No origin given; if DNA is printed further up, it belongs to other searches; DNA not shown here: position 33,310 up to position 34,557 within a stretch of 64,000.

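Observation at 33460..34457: Orphan beta-class DNA methyltransferase (with N-terminal tandem peptide repeat) co-oriented with a DinB/DUF664 gene, adjacent to ssrA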

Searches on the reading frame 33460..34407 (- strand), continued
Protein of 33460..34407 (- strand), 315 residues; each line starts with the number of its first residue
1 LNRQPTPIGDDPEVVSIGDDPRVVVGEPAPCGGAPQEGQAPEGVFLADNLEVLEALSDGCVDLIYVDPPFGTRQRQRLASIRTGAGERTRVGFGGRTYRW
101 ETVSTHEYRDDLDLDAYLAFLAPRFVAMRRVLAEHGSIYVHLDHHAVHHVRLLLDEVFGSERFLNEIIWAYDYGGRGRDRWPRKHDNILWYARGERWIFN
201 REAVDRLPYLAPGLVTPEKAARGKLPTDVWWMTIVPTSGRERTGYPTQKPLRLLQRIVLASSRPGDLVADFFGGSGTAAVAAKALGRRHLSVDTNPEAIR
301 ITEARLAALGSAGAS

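Call 46: find_homologous_proteins(query=A4, max_evalue=1e-40)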
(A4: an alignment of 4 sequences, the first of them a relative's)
Query A4 (4 sequences) (297 aa, profile of the alignment): 8000 proteins with E <= 1e-40 among 8000 candidates; the best 120 are listed.
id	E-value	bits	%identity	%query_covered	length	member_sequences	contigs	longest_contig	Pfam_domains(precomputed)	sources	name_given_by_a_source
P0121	7.2e-160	548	98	92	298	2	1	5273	PF01555.25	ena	-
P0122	8.0e-160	548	75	89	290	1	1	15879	PF03602.22,PF01555.25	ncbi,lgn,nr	ncbi:MAG: site-specific DNA-methyltransferase [Thermomicrobiales bacterium]|nr:site-specific DNA-met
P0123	5.1e-158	542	76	89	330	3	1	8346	PF01555.25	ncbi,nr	ncbi:MAG TPA: site-specific DNA-methyltransferase [Nitrolancea sp.]|nr:site-specific DNA-methyltrans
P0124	1.5e-156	537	74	89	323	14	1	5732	PF01555.25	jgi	jgi:site-specific DNA-methyltransferase (adenine-specific)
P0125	4.4e-155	533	86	89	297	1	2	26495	PF03602.22,PF01555.25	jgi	jgi:site-specific DNA-methyltransferase (adenine-specific)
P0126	6.8e-155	532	-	-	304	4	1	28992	PF03602.22,PF01555.25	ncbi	-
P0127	8.1e-154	529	76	89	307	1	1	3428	PF01555.25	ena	-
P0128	9.5e-154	528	83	92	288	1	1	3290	PF03602.22,PF01555.25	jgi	jgi:site-specific DNA-methyltransferase (adenine-specific)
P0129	5.2e-153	526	82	92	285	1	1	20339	PF03602.22,PF01555.25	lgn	-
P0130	7.9e-153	525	84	92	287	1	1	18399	PF03602.22,PF01555.25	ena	-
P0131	1.1e-152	525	78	92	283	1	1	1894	PF03602.22,PF01555.25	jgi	jgi:site-specific DNA-methyltransferase (adenine-specific)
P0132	1.1e-152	525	71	91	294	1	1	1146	PF03602.22,PF01555.25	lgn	-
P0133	1.6e-152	524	84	92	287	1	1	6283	PF03602.22,PF01555.25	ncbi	-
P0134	2.6e-152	524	75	89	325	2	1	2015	PF01555.25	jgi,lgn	jgi:site-specific DNA-methyltransferase (adenine-specific)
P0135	5.7e-152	522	76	90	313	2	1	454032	PF01555.25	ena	-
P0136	5.8e-152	522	82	93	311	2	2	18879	PF01555.25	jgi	jgi:site-specific DNA-methyltransferase (adenine-specific)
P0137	1.4e-151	521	74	89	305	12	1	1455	PF01555.25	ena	-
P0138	2.5e-151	520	82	92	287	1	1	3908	PF03602.22,PF01555.25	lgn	-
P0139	2.5e-151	520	82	92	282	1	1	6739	PF03602.22,PF01555.25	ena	-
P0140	3.2e-151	520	82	92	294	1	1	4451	PF03602.22,PF01555.25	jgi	jgi:site-specific DNA-methyltransferase (adenine-specific)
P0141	3.3e-151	520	81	92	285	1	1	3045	PF03602.22,PF01555.25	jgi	jgi:site-specific DNA-methyltransferase (adenine-specific)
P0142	3.8e-151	520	82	92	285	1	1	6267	PF03602.22,PF01555.25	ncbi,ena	-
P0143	4.0e-151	520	81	92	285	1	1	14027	PF03602.22,PF01555.25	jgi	jgi:site-specific DNA-methyltransferase (adenine-specific)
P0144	4.7e-151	519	78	89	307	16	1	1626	PF03602.22,PF01555.25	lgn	-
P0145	5.3e-151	519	81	92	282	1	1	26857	PF03602.22,PF01555.25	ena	-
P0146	7.7e-151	519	81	92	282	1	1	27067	PF03602.22,PF01555.25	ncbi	-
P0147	8.0e-151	519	68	99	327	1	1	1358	PF01555.25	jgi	-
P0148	1.1e-150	518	73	89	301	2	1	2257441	PF03602.22,PF01555.25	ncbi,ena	-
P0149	1.4e-150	518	74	91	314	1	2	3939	PF03602.22,PF01555.25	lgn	-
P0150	1.7e-150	518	77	89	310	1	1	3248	PF03602.22,PF01555.25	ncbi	-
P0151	2.8e-150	517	76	90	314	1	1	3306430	PF03602.22,PF01555.25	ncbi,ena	-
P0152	3.1e-150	517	79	87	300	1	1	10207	PF03602.22,PF01555.25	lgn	-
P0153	5.7e-150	516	76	90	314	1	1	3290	PF01555.25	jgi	-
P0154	6.3e-150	516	77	89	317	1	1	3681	PF03602.22,PF01555.25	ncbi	-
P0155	9.1e-150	515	75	89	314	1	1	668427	PF01555.25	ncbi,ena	-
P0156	1.3e-149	515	75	89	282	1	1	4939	PF05175.21,PF03602.22,PF01555.25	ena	-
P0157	1.4e-149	515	76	89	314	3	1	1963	PF03602.22,PF01555.25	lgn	-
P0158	1.4e-149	515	82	89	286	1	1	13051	PF03602.22,PF01555.25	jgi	jgi:site-specific DNA-methyltransferase (adenine-specific)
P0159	1.5e-149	515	81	91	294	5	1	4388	PF01555.25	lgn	-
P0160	1.6e-149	514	72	90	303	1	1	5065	PF03602.22,PF01555.25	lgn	-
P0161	1.6e-149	514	71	89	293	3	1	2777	PF03602.22,PF01555.25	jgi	jgi:site-specific DNA-methyltransferase (adenine-specific)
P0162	1.7e-149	514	76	92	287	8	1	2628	PF03602.22,PF01555.25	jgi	jgi:site-specific DNA-methyltransferase (adenine-specific)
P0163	2.5e-149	514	71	90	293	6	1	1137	PF03602.22,PF01555.25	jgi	jgi:site-specific DNA-methyltransferase (adenine-specific)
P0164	2.6e-149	514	81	92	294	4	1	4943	PF03602.22,PF01555.25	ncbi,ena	-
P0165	2.9e-149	514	74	89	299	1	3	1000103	PF03602.22,PF01555.25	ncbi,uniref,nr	ncbi:MAG: DNA methyltransferase [Chloracidobacterium sp.]|uniref:Methyltransferase n=1 Tax=Chloracid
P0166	3.8e-149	513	76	92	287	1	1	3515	PF03602.22,PF01555.25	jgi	jgi:site-specific DNA-methyltransferase (adenine-specific)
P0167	4.6e-149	513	73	89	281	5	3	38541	PF03602.22,PF01555.25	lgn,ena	-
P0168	4.7e-149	513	73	89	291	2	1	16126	PF03602.22,PF01555.25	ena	-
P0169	5.1e-149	513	71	90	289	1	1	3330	PF03602.22,PF01555.25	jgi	jgi:site-specific DNA-methyltransferase (adenine-specific)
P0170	5.2e-149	513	71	91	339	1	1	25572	PF03602.22,PF01555.25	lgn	-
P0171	6.1e-149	513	78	87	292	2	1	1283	PF03602.22,PF01555.25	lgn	-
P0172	6.9e-149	512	67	95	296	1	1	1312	PF03602.22,PF01555.25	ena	-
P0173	9.7e-149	512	71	89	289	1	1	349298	PF03602.22,PF01555.25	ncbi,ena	-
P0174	9.9e-149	512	69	89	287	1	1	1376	PF03602.22,PF01555.25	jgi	jgi:site-specific DNA-methyltransferase (adenine-specific)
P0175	1.0e-148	512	75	89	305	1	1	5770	PF03602.22,PF01555.25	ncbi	-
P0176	1.1e-148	512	80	93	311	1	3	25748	PF03602.22,PF01555.25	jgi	jgi:site-specific DNA-methyltransferase (adenine-specific)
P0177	1.2e-148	512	81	89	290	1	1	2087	PF03602.22,PF01555.25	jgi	jgi:site-specific DNA-methyltransferase (adenine-specific)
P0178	1.3e-148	511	73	89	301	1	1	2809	PF03602.22,PF01555.25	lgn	-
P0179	1.6e-148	511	73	89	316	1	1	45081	PF03602.22,PF01555.25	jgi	jgi:site-specific DNA-methyltransferase (adenine-specific)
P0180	2.3e-148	511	75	89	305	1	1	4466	PF03602.22,PF01555.25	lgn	-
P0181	2.6e-148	510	73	89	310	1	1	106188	PF03602.22,PF01555.25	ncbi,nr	ncbi:MAG: DNA methyltransferase [Rhodocyclaceae bacterium]|nr:DNA methyltransferase [Rhodocyclaceae 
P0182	2.7e-148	510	78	89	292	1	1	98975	PF03602.22,PF01555.25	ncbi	-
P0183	2.9e-148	510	72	89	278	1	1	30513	PF03602.22,PF01555.25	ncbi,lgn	-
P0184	3.0e-148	510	70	90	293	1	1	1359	PF03602.22,PF01555.25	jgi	jgi:site-specific DNA-methyltransferase (adenine-specific)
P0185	3.1e-148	510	71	89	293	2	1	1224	PF03602.22,PF01555.25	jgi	-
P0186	3.4e-148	510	71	89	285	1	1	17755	PF03602.22,PF01555.25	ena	-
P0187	3.6e-148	510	72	89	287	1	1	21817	PF03602.22,PF01555.25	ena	-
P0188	3.6e-148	510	75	89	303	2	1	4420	PF03602.22,PF01555.25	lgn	-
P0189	5.0e-148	510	76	87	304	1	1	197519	PF03602.22,PF01555.25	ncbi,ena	-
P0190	5.1e-148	510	74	89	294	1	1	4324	PF03602.22,PF01555.25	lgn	-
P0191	5.1e-148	510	77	90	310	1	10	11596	PF03602.22,PF01555.25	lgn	-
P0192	5.2e-148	509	74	89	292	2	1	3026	PF03602.22,PF01555.25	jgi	jgi:site-specific DNA-methyltransferase (adenine-specific)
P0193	5.2e-148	509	73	89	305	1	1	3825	PF03602.22,PF01555.25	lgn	-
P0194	5.5e-148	509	77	89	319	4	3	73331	PF03602.22,PF01555.25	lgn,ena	-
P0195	5.7e-148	509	76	89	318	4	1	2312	PF03602.22,PF01555.25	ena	-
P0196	6.7e-148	509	72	89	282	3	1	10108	PF03602.22,PF01555.25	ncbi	-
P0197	7.2e-148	509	74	89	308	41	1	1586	PF03602.22,PF01555.25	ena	-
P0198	7.5e-148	509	72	89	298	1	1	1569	PF03602.22,PF01555.25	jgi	jgi:site-specific DNA-methyltransferase (adenine-specific)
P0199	7.9e-148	509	80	92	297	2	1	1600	PF03602.22,PF01555.25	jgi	jgi:site-specific DNA-methyltransferase (adenine-specific)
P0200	8.4e-148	509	74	89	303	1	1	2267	PF03602.22,PF01555.25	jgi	jgi:site-specific DNA-methyltransferase (adenine-specific)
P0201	8.7e-148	509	77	89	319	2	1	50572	PF03602.22,PF01555.25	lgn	-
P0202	9.0e-148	509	80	92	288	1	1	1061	PF01555.25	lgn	-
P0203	9.2e-148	509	72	89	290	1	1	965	PF03602.22,PF01555.25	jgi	jgi:site-specific DNA-methyltransferase (adenine-specific)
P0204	9.7e-148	509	70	90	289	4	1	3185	PF03602.22,PF01555.25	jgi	jgi:site-specific DNA-methyltransferase (adenine-specific)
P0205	9.7e-148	509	76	89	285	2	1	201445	PF03602.22,PF01555.25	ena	-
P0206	1.1e-147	508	72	89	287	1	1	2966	PF03602.22,PF01555.25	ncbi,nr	ncbi:MAG: site-specific DNA-methyltransferase [Armatimonadetes bacterium]|nr:site-specific DNA-methy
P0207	1.1e-147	508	76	89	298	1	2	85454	PF03602.22,PF01555.25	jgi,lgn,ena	jgi:site-specific DNA-methyltransferase (adenine-specific)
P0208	1.1e-147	508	72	89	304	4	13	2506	PF03602.22,PF01555.25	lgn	-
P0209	1.1e-147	508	75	91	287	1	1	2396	PF03602.22,PF01555.25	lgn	-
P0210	1.7e-147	508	73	88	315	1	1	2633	PF03602.22,PF01555.25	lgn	-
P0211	1.9e-147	508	76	89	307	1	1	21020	PF03602.22,PF01555.25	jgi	jgi:site-specific DNA-methyltransferase (adenine-specific)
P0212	2.0e-147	508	74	89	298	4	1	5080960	PF03602.22,PF01555.25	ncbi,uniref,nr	ncbi:site-specific DNA-methyltransferase [Roseiflexus sp.]|uniref:DNA-methyltransferase n=1 Tax=Rose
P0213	2.2e-147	507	70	89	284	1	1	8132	PF03602.22,PF01555.25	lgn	-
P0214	2.2e-147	507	74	89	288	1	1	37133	PF03602.22,PF01555.25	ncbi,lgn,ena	-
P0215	2.4e-147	507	74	89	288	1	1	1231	PF03602.22,PF01555.25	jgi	-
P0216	2.5e-147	507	76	89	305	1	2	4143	PF03602.22,PF01555.25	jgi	jgi:site-specific DNA-methyltransferase (adenine-specific)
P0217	2.7e-147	507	74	89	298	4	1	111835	PF03602.22,PF01555.25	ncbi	-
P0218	2.8e-147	507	75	89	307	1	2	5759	PF03602.22,PF01555.25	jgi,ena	-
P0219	2.8e-147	507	71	89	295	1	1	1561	PF01555.25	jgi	-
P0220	2.9e-147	507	74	89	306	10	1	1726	PF03602.22,PF01555.25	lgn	-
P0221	3.2e-147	507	74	89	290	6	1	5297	PF03602.22,PF01555.25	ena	-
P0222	3.4e-147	507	75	89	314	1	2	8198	PF03602.22,PF01555.25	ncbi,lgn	-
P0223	3.4e-147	507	74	89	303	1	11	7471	PF03602.22,PF01555.25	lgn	-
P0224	3.7e-147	507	71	89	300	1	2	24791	PF03602.22,PF01555.25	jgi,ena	-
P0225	3.7e-147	507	73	89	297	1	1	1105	PF03602.22,PF01555.25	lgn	-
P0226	4.1e-147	507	73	89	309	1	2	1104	PF03602.22,PF01555.25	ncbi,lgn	-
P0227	4.3e-147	506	75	89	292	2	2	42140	PF03602.22,PF01555.25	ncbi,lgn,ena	-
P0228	4.3e-147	506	75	89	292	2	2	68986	PF03602.22,PF01555.25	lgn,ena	-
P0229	4.3e-147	506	69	93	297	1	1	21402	PF03602.22,PF01555.25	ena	-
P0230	5.9e-147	506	70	89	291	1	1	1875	PF03602.22,PF01555.25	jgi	jgi:site-specific DNA-methyltransferase (adenine-specific)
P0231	5.9e-147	506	73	89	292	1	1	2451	PF03602.22,PF01555.25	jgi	jgi:site-specific DNA-methyltransferase (adenine-specific)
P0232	6.0e-147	506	75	89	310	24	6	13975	PF03602.22,PF01555.25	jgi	-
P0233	6.1e-147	506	75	89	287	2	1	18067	PF03602.22,PF01555.25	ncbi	-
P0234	6.7e-147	506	76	89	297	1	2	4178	PF03602.22,PF01555.25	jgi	-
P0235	6.9e-147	506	76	89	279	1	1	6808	PF03602.22,PF01555.25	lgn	-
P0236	7.0e-147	506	77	89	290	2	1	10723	PF13847.13,PF03602.22,PF01555.25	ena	-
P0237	7.1e-147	506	71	91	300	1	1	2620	PF03602.22,PF01555.25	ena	-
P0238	7.1e-147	506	72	89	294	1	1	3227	PF03602.22,PF01555.25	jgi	jgi:site-specific DNA-methyltransferase (adenine-specific)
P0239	7.5e-147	506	72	89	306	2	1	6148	PF03602.22,PF01555.25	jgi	jgi:site-specific DNA-methyltransferase (adenine-specific)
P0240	7.6e-147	506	72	89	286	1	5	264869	PF03602.22,PF01555.25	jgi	jgi:site-specific DNA-methyltransferase (adenine-specific)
